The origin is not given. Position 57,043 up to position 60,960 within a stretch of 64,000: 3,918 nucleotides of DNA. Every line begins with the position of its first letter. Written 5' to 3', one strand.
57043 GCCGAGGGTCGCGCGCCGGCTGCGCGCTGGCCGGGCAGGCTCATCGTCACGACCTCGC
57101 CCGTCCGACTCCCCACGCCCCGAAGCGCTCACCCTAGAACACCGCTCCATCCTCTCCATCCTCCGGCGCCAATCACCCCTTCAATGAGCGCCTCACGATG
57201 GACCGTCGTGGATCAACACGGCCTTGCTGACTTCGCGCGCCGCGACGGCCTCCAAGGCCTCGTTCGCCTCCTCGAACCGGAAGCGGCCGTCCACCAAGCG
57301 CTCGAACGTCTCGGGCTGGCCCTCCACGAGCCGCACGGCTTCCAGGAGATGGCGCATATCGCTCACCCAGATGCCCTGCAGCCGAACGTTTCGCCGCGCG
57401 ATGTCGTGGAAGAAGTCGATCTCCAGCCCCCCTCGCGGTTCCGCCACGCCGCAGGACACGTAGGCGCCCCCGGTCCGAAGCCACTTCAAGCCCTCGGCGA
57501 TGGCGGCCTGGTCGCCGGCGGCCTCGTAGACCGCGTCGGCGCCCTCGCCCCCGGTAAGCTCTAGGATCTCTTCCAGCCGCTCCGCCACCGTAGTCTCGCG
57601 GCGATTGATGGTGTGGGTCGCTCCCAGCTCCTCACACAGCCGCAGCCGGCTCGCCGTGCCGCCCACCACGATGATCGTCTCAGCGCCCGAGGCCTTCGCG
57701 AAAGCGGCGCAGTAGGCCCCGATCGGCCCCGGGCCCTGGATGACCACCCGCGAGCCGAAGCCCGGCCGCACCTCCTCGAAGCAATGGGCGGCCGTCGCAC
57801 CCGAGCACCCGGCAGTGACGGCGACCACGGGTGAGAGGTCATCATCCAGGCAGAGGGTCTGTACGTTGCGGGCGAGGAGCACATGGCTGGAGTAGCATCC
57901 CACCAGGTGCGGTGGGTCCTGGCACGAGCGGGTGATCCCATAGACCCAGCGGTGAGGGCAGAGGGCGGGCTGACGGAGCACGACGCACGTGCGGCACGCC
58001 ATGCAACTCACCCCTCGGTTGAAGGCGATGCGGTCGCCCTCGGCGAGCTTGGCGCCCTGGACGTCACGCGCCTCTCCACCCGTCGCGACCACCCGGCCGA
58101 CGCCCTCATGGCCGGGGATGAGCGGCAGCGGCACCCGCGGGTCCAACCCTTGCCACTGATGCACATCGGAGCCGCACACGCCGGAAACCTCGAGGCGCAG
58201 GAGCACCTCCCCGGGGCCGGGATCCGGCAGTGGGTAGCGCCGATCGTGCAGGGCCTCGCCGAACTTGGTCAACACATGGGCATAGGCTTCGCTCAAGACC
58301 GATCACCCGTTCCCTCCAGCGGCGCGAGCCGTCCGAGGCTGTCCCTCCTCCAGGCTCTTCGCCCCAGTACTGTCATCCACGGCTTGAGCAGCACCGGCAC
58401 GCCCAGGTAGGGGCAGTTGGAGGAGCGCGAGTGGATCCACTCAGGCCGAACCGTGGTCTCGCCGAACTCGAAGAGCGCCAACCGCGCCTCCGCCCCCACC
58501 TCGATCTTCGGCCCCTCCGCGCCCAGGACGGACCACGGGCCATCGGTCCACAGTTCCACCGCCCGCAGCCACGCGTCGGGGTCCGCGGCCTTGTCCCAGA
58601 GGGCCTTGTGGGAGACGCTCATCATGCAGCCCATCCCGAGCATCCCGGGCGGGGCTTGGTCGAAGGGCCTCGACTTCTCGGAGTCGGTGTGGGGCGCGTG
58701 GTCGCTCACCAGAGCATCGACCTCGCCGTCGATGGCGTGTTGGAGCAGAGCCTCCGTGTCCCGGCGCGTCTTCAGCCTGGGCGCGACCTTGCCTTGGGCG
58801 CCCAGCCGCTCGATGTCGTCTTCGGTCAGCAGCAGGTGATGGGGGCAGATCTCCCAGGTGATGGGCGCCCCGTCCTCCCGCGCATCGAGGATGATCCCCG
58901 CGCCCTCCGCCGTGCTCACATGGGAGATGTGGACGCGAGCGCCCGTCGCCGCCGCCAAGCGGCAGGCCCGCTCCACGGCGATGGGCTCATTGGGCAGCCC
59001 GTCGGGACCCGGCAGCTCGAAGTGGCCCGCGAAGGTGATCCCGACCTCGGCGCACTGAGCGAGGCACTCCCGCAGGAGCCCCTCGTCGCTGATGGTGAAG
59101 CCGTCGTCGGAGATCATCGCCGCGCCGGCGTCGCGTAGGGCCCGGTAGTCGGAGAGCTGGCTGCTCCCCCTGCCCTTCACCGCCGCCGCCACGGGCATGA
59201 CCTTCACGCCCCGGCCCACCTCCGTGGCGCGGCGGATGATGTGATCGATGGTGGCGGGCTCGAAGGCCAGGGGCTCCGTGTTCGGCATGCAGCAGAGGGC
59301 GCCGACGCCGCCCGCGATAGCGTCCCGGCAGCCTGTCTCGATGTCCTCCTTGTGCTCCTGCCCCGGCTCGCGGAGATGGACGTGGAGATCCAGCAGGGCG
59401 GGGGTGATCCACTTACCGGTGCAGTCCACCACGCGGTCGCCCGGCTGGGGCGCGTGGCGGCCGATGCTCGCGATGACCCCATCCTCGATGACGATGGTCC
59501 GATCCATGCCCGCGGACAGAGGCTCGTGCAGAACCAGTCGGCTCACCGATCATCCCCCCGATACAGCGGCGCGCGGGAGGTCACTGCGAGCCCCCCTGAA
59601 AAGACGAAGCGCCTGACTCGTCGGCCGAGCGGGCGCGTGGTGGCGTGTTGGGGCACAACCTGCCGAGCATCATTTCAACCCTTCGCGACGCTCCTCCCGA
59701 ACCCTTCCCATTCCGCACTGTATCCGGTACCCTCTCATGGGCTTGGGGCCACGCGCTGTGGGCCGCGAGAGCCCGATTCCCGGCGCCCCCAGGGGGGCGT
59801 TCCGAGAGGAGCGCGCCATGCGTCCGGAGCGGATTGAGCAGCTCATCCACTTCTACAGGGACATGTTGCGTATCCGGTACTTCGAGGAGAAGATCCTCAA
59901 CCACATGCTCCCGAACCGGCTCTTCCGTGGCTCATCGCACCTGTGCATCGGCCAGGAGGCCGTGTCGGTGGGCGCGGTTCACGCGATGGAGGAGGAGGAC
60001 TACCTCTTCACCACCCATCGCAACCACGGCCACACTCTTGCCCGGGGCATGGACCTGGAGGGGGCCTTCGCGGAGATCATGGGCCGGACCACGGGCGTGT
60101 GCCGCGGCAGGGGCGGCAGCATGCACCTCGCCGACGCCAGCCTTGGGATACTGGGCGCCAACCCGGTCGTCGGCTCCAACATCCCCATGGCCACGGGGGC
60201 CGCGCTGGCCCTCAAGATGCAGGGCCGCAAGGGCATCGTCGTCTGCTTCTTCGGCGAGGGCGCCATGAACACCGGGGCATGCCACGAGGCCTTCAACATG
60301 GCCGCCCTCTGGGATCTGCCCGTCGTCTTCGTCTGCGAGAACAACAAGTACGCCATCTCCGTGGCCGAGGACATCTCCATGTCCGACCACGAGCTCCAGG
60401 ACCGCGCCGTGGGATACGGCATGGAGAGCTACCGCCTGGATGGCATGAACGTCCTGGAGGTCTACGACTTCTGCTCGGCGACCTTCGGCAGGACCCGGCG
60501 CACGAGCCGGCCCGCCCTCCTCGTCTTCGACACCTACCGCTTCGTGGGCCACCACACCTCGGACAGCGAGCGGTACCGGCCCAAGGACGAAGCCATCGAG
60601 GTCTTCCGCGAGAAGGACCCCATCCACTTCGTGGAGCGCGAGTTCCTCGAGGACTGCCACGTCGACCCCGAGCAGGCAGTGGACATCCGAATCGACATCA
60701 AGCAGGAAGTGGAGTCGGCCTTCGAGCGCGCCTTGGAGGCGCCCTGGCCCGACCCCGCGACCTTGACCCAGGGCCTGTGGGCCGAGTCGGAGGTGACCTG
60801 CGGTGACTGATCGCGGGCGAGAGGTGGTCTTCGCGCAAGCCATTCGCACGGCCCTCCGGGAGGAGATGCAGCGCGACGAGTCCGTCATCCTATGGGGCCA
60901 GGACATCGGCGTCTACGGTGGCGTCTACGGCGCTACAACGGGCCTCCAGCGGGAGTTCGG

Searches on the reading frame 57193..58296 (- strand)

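Call 65: search_protein_families(library=pfam, proteins=[window:57193-58296:-], max_evalue=0.0001)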
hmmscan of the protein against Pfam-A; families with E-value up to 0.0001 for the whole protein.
window:57193-58296:- (367 aa): 4 families
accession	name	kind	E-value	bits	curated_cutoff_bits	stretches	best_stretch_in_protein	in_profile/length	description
PF00107.32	ADH_zinc_N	-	8.1e-27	94.2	31.8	1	191-323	1-126/129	Zinc-binding dehydrogenase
PF08240.17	ADH_N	-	1.1e-18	67.9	23.5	1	27-142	1-95/104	Alcohol dehydrogenase GroES-like domain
PF16912.11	Glu_dehyd_C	-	3.4e-12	46.7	34.9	1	182-350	32-200/211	Glucose dehydrogenase C-terminus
PF13602.12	ADH_zinc_N_2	-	5.4e-08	34.3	27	1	224-354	1-126/134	Zinc-binding dehydrogenase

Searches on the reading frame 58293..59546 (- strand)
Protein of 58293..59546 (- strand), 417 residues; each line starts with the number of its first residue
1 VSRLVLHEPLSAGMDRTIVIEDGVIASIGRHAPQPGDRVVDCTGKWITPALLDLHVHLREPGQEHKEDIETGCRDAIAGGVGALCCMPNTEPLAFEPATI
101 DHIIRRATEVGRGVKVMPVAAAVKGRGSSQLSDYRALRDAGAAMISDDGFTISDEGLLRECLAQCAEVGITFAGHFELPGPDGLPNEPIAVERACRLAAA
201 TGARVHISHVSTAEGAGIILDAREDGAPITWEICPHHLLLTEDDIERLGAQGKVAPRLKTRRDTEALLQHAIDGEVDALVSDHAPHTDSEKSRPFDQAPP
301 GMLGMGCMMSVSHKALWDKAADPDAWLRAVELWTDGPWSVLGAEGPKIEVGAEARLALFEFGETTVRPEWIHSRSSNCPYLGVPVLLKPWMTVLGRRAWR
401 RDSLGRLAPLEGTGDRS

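Call 65: search_protein_families(library=pfam, proteins=[window:58293-59546:-], max_evalue=0.0001)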
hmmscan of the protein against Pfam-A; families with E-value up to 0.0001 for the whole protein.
window:58293-59546:- (417 aa): 2 families
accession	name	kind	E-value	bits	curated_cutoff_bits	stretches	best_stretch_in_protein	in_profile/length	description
PF01979.26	Amidohydro_1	-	1.8e-11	44.3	25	1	46-365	1-321/345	Amidohydrolase family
PF07969.17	Amidohydro_3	-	2.1e-07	31.3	29.7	0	158-375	264-460/472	Amidohydrolase family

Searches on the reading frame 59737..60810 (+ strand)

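Call 65: search_protein_families(library=pfam, proteins=[window:59737-60810:+], max_evalue=0.0001)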
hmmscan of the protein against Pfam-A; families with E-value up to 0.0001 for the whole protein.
window:59737-60810:+ (357 aa): 3 families
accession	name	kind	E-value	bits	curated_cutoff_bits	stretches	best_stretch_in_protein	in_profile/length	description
PF00676.26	E1_dh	-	7.7e-74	248.8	22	1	45-340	5-299/300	Dehydrogenase E1 component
PF13292.11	DXP_synthase_N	-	6.7e-07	29.3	21.2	1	147-225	115-191/274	1-deoxy-D-xylulose-5-phosphate synthase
PF02775.26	TPP_enzyme_C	-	3.2e-05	24.2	21.9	0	144-216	29-92/151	Thiamine pyrophosphate enzyme, C-terminal TPP binding domain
